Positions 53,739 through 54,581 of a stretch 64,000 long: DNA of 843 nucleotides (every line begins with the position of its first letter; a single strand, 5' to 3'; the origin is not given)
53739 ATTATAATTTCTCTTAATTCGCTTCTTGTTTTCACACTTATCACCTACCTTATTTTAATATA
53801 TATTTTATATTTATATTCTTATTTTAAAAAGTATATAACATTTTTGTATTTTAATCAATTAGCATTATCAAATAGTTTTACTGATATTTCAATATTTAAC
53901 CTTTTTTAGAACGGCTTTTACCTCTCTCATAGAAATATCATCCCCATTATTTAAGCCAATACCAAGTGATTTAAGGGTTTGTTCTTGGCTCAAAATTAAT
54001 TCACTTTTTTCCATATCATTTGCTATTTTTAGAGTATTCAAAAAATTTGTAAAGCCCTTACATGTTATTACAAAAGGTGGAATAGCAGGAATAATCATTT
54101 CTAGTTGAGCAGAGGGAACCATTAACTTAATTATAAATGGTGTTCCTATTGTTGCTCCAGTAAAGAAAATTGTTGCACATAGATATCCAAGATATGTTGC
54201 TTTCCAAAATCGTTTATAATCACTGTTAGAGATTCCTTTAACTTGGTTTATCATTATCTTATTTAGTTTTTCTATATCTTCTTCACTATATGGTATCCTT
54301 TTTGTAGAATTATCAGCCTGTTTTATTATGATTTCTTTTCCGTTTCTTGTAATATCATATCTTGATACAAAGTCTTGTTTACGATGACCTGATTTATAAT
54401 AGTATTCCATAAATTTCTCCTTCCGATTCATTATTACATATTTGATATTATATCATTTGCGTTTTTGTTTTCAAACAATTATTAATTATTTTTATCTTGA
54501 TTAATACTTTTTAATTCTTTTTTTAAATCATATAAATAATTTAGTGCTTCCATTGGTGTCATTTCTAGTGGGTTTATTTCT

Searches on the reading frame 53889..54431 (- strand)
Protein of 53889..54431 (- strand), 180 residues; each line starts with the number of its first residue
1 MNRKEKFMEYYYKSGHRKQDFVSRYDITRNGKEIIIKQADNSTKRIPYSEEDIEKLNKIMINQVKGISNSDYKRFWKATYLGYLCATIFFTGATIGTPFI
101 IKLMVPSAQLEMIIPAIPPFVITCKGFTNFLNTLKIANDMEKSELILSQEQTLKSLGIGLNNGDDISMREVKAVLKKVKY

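Call 15: find_encoding_contigs(protein=window:53889-54431:-, flank=10000, max_places=3)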
Protein window:53889-54431:- (180 aa): no gene with exactly this product is on record in the collection.
